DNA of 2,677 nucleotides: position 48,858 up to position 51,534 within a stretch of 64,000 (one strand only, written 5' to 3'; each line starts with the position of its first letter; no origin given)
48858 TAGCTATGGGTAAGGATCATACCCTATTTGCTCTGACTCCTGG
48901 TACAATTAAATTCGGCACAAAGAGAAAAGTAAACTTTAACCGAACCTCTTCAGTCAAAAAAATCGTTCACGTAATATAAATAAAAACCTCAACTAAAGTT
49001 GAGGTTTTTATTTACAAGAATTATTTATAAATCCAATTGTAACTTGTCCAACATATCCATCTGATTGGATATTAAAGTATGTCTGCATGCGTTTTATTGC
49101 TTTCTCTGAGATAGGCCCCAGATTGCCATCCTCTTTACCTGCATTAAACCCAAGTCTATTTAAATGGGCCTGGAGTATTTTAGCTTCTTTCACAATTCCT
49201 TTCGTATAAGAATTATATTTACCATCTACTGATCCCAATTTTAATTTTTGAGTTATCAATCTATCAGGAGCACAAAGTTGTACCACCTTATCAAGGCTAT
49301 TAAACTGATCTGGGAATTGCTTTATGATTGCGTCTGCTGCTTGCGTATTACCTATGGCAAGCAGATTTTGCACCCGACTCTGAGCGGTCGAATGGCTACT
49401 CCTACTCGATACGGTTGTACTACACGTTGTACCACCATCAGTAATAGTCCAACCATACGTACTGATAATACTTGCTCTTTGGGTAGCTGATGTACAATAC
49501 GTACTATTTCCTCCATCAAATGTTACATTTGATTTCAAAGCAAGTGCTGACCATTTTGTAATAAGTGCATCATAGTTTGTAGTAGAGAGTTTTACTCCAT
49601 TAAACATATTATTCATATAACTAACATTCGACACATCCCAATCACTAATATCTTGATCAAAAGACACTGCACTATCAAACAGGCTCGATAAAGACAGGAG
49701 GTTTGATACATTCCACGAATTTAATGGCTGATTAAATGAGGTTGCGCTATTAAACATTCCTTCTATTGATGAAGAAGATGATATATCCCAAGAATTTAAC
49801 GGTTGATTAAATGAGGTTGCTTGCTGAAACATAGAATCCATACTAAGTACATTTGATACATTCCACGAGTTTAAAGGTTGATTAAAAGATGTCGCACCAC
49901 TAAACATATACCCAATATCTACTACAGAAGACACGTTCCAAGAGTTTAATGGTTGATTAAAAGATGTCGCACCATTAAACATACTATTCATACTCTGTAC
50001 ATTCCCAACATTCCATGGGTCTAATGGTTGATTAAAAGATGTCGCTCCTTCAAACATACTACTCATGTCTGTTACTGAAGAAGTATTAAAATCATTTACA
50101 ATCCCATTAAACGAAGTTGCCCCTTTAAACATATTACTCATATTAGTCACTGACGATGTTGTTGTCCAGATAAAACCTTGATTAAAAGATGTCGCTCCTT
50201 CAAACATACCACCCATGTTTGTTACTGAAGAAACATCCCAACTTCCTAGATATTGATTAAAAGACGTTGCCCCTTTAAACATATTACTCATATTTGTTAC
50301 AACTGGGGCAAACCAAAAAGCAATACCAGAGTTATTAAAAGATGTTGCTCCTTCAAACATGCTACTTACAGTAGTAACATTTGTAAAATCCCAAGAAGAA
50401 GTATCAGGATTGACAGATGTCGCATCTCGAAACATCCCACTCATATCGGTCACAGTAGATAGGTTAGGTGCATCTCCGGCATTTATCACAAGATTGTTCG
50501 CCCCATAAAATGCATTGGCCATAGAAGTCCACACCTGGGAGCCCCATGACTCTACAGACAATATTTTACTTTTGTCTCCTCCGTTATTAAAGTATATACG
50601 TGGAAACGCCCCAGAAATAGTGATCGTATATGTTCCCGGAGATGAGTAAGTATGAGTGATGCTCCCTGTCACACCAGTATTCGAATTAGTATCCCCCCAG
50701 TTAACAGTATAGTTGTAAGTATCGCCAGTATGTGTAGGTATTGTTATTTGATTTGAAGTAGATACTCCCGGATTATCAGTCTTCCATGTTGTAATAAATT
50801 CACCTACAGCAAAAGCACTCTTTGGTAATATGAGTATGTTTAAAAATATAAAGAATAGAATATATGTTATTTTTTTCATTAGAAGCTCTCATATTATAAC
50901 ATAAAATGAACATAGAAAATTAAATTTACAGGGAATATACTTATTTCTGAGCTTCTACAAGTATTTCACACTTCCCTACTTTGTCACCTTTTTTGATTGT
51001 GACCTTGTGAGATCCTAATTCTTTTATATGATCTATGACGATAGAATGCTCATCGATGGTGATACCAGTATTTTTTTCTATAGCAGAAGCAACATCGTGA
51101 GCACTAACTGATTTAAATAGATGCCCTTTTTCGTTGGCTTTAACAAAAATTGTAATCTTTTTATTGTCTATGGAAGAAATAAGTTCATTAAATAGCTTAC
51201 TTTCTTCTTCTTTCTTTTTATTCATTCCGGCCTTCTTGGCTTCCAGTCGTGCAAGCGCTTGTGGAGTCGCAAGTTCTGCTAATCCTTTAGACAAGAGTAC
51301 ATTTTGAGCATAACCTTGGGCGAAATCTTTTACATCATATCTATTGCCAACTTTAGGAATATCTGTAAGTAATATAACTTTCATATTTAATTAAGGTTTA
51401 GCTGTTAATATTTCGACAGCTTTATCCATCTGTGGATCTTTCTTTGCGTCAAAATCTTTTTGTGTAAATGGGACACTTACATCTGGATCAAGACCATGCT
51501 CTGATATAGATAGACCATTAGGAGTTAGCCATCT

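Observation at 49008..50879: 623-aa surface protein built from about 11 tandem 26-residue repeats with a peptidoglycan-binding anchor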

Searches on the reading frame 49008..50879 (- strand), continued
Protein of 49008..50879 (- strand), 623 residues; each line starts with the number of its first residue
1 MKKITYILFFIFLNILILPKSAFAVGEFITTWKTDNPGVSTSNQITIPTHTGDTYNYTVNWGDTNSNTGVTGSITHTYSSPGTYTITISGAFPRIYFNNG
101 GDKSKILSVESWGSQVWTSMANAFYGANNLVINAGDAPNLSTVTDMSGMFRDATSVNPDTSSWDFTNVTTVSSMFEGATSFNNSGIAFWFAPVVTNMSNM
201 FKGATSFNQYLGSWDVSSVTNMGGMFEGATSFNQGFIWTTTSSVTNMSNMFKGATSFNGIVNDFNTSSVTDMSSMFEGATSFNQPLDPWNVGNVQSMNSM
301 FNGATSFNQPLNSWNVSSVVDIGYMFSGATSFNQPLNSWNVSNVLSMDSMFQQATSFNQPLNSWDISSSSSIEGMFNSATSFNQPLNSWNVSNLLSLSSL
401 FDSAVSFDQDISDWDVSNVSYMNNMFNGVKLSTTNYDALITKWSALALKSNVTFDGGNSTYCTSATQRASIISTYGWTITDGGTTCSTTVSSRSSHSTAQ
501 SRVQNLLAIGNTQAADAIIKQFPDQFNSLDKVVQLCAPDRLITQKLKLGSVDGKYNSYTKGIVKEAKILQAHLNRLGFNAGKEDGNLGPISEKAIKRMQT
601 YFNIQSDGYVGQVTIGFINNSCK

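Call 80: find_related_loci(query=window:49008-50879:-, collection=metagenome_contigs, flank=3000)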
Query window:49008-50879:- (623 aa) in metagenome_contigs; peptide patterns used: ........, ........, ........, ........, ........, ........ (x = any residue, [..] = any of these).
223 stretches matched a pattern; 181 encode a relative of the query (tblastn E <= 1e-3); the best 80 are kept; 80 distinct loci.
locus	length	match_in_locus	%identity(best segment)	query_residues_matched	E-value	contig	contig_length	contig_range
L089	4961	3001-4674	42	7-483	2e-119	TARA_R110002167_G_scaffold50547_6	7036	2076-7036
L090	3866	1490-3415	49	28-483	9e-107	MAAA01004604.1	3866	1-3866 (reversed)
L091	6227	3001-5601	51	139-493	2e-103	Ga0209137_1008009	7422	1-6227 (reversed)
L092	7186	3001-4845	46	28-484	3e-102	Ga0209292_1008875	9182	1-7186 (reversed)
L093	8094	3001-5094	45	28-454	2e-99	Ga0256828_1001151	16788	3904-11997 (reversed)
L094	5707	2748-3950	47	139-533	1e-98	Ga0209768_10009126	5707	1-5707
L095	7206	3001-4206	47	139-533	8e-96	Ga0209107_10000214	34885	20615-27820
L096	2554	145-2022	43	28-484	5e-97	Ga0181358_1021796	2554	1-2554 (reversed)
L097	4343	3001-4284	43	27-420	2e-93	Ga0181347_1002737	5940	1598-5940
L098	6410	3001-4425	42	108-533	2e-93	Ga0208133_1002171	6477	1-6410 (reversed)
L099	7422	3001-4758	51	28-483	5e-91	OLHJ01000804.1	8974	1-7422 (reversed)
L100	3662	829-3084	43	109-483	5e-91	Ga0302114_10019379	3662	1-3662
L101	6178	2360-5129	55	68-453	1e-88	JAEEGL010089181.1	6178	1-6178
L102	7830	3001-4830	41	17-513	5e-88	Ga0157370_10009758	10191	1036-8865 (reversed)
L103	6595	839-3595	38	40-526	2e-87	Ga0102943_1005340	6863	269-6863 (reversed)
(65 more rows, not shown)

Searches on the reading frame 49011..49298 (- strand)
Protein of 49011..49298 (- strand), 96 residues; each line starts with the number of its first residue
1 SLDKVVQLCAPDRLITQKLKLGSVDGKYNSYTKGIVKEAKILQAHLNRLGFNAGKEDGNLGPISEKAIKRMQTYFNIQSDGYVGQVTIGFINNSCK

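Call 66: predict_structure(alignment_id=A2)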
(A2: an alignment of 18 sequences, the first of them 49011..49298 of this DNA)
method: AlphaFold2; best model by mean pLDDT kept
length: 96 residues; sequences in the alignment: 18
mean_pLDDT: 91.1   pTM: 0.82
mean pLDDT of the five models: 91.1, 80.9, 76.0, 62.2, 60.7
residues with pLDDT >= 90: 79; 70-90: 9; 50-70: 3; < 50: 5
segments of 3 or more residues with pLDDT < 50: 1-5
pLDDT, mean of each block of 10 residues (from residue 1): 56 93 97 96 96 97 98 96 95 85
secondary structure, 60 per line:
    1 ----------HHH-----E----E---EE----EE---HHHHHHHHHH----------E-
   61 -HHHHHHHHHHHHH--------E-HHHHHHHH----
elements in order: H39-48 H62-74 H85-92
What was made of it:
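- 49011..49274 (-): C-terminal wall-binding module, aa 536-623: Cys536, a beta extension, a PG_binding_1 three-helix bundle and Cys622. AF2 with alignment A2: pLDDT 91.1 (call 66).
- On PG_binding_1 (PF01471): AF2 model: pLDDT 91.1, three helices (call 66).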

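Call 76: search_protein_representatives(alignment_id=A2)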
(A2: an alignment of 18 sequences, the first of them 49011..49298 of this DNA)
Query: 18 sequences, 169 profile positions. Proteins with E-value up to 0.001 (for the whole library): 10553; up to 1e-10: 2303; up to 1e-30: 287. The best 150 are listed.
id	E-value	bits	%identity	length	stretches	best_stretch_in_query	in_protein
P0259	3.6e-80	284.5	-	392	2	71-163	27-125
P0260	3.1e-79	281.5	-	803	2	37-165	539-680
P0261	5.7e-69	248.1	-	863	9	108-158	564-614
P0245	1.4e-65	237.0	-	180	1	5-166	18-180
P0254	2.7e-65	236.1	-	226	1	5-169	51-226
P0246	2.9e-63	229.5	-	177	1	10-169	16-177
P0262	2.0e-59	217.0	-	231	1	61-168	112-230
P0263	2.7e-58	213.3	-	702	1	39-167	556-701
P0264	4.3e-58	212.7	-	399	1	54-169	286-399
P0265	5.6e-58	212.3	-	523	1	39-167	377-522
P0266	7.9e-58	211.8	-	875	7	104-159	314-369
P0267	1.2e-57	211.3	-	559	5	102-162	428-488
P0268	1.5e-57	211.0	-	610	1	45-167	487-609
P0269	4.2e-57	209.5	-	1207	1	59-164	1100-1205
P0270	4.7e-57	209.3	-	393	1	58-169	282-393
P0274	1.1e-56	208.1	-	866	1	38-166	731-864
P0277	8.6e-56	205.2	-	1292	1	53-167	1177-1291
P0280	1.7e-55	204.2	-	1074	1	52-167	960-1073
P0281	1.8e-55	204.1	-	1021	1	38-163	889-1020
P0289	7.9e-55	202.1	-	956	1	61-167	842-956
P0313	8.2e-53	195.5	-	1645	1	47-164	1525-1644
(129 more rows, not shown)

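Call 77: search_protein_families(library=pfam, proteins=[P0260, P0263, P0269, P0274, P0277, P0280, P0281, P0313, P0289], max_evalue=0.00001)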
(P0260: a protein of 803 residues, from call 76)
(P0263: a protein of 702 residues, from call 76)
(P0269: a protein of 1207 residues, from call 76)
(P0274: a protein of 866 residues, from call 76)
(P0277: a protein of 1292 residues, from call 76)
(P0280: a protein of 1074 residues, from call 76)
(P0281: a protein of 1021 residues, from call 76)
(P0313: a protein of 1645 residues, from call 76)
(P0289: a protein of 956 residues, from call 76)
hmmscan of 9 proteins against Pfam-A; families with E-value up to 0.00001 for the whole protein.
P0260 (803 aa): 4 families
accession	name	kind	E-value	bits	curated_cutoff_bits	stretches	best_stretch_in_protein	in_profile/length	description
PF01471.23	PG_binding_1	-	9.3e-31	106.2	23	2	747-798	6-57/57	Putative peptidoglycan binding domain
PF00704.34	Glyco_hydro_18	-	1.1e-18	68.5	29.6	1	47-325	20-315/317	Glycosyl hydrolases family 18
PF09374.15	PG_binding_3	-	3.6e-10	40.3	24.6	0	747-778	4-35/76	Predicted Peptidoglycan domain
PF08823.16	PG_binding_2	-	8.6e-06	26.4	21.1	0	745-775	17-47/74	Putative peptidoglycan binding domain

P0263 (702 aa): 2 families
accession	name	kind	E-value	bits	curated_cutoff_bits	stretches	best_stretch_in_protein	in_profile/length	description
PF07676.18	PD40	-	2.7e-37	126.4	20.9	0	133-168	9-37/38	WD40-like Beta Propeller Repeat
PF01471.23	PG_binding_1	-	6.6e-13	49.1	23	1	641-690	7-56/57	Putative peptidoglycan binding domain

P0269 (1207 aa): 3 families
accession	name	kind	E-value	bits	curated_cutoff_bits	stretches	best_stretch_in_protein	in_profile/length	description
PF13229.12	Beta_helix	-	6.6e-30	104.3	25.9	2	537-693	2-145/158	Right handed beta helix region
PF05048.19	NosD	-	2.3e-21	76.7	23.6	2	674-750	93-169/212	Periplasmic copper-binding protein (NosD)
PF01471.23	PG_binding_1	-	9.5e-12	45.4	23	1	1147-1197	6-56/57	Putative peptidoglycan binding domain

P0274 (866 aa): 3 families
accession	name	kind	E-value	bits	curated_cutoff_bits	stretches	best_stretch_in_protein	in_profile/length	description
PF01471.23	PG_binding_1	-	6.2e-13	49.2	23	1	805-854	7-56/57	Putative peptidoglycan binding domain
PF23197.1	IG_AIR9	-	5.1e-08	33.1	27.5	1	30-104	6-76/87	AIR9 A9 domain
PF16656.11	Pur_ac_phosph_N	-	4.4e-07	30.8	30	1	500-581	9-93/93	Purple acid Phosphatase, N-terminal domain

P0277 (1292 aa): 4 families
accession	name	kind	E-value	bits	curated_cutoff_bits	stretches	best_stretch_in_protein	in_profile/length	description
PF18998.6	Flg_new_2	-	3.5e-12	46.6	23.6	1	1072-1139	3-72/73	Divergent InlB B-repeat domain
PF01471.23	PG_binding_1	-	2.2e-11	44.2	23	1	1229-1281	5-57/57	Putative peptidoglycan binding domain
PF17996.7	CE2_N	-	7.5e-09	36.1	27.9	1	681-751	17-81/108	Carbohydrate esterase 2 N-terminal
PF13385.13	Laminin_G_3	-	1e-07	32.6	27.6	1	391-524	3-136/151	Concanavalin A-like lectin/glucanases superfamily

P0280 (1074 aa): 4 families
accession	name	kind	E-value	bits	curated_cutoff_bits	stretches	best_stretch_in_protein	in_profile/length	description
PF13229.12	Beta_helix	-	2.3e-43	148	25.9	4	431-587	1-142/158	Right handed beta helix region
PF05048.19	NosD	-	2.6e-20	73.2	23.6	1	478-627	8-149/212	Periplasmic copper-binding protein (NosD)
PF01471.23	PG_binding_1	-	2.3e-10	40.9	23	1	1013-1060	7-54/57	Putative peptidoglycan binding domain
PF07691.17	PA14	-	2.7e-06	27.7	24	1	160-252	22-122/147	PA14 domain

P0281 (1021 aa): 2 families
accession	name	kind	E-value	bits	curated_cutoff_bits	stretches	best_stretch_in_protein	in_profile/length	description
PF07581.17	Glug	-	1.8e-24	84.8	20.5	0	661-687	1-28/28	The GLUG motif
PF01471.23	PG_binding_1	-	3.5e-12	46.8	23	1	962-1013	5-56/57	Putative peptidoglycan binding domain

P0313 (1645 aa): 3 families
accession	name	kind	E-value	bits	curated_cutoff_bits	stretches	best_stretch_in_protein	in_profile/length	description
PF01471.23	PG_binding_1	-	6.7e-13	49.1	23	1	1583-1634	3-54/57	Putative peptidoglycan binding domain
PF23197.1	IG_AIR9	-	3.5e-07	30.4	27.5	1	373-450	3-82/87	AIR9 A9 domain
PF07419.17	PilM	-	1.2e-06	28.9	25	0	108-151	75-123/136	PilM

P0289 (956 aa): 2 families
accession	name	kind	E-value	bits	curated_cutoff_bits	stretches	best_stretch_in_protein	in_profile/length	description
PF05048.19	NosD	-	4.4e-11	43.1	23.6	1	246-368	78-175/212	Periplasmic copper-binding protein (NosD)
PF01471.23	PG_binding_1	-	4.4e-10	40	23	1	894-943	5-54/57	Putative peptidoglycan binding domain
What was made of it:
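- Their other domains are unrelated to one another: GH18, beta-helix/NosD, PD40, PA14, LamG, GLUG, InlB-B repeat (calls 76, 77). The same anchor subtype ends hundreds of large proteins with very different passenger domains (calls 76, 77).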

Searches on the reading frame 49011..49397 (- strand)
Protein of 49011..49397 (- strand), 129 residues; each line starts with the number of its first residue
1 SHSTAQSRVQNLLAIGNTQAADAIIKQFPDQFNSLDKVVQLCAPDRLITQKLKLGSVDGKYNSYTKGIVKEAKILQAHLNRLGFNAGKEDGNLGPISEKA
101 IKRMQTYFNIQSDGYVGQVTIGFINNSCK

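Call 47: find_homologous_proteins(query=window:49011-49397:-, max_evalue=0.001)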
Query seq(129 aa) (129 aa): 17 proteins with E <= 0.001 among 18 candidates.
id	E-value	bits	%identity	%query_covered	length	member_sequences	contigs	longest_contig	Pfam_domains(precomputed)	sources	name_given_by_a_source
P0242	8.8e-78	276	99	100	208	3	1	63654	PF01471.24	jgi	jgi:peptidoglycan hydrolase-like protein with peptidoglycan-binding domain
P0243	7.0e-37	144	90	57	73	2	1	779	PF01471.24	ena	-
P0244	1.7e-28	117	66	67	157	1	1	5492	PF01471.24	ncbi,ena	-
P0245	4.0e-28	116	58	81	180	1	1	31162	PF01471.24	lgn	-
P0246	1.2e-27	114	63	67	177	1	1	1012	PF01471.24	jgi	jgi:hypothetical protein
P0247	1.1e-25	108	59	67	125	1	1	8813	PF01471.24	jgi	jgi:murein L,D-transpeptidase YcbB/YkuD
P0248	1.9e-25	107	60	68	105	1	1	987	PF01471.24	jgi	jgi:peptidoglycan hydrolase-like protein with peptidoglycan-binding domain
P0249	5.3e-25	106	57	70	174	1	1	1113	PF01471.24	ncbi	-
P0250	3.5e-24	103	59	67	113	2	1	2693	PF01471.24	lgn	-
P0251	1.0e-23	102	72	53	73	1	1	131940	PF01471.24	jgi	jgi:peptidoglycan hydrolase-like protein with peptidoglycan-binding domain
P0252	1.4e-23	101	56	69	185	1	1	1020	PF01471.24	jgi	jgi:hypothetical protein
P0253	6.3e-23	99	56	67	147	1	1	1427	PF01471.24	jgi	-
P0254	1.9e-22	98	49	81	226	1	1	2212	PF01471.24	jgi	jgi:hypothetical protein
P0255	1.7e-21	95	59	64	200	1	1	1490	PF01471.24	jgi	-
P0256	5.3e-19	86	63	53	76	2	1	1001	PF01471.24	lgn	-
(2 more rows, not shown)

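Call 48: find_encoding_contigs(protein=P0242, flank=6000, max_places=4)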
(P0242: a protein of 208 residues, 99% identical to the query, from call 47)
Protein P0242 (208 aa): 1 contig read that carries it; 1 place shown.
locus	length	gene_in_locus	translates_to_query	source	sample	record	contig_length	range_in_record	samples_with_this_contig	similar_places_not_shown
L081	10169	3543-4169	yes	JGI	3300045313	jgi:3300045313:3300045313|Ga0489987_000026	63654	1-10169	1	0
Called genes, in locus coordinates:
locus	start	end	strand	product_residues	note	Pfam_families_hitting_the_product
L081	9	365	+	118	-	PF13200:DUF4015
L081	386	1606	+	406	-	PF22694:CtpB_N-like, PF00595:PDZ, PF13180:PDZ_2 (weak), PF17820:PDZ_6, PF03572:Peptidase_S41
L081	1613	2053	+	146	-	PF01281:Ribosomal_L9_N, PF03948:Ribosomal_L9_C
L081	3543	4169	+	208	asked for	PF01471:PG_binding_1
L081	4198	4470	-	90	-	PF01016:Ribosomal_L27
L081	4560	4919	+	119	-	PF02805:Ada_Zn_binding (faint)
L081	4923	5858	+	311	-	PF00188:CAP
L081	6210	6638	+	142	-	PF00892:EamA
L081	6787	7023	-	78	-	-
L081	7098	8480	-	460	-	PF00270:DEAD, PF04851:ResIII (weak), PF00271:Helicase_C, PF16203:ERCC3_RAD25_C (weak)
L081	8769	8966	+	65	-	PF00313:CSD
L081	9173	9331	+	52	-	-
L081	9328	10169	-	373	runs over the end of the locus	-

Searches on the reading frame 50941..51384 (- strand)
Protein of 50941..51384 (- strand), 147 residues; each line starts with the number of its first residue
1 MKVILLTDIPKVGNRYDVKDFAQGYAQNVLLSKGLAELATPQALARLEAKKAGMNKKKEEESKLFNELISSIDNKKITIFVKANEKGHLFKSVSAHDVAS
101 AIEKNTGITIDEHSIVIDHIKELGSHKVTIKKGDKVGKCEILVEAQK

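Call 29: search_protein_families(library=pfam, proteins=[window:50941-51384:-], max_evalue=0.001)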
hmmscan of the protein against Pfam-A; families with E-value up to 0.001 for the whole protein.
window:50941-51384:- (147 aa): 2 families
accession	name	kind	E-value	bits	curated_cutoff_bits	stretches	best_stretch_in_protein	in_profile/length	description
PF03948.19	Ribosomal_L9_C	-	3.8e-15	56.5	23.2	1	67-136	5-76/86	Ribosomal protein L9, C-terminal domain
PF01281.25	Ribosomal_L9_N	-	9.1e-15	54.4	20.7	1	1-47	1-47/47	Ribosomal protein L9, N-terminal domain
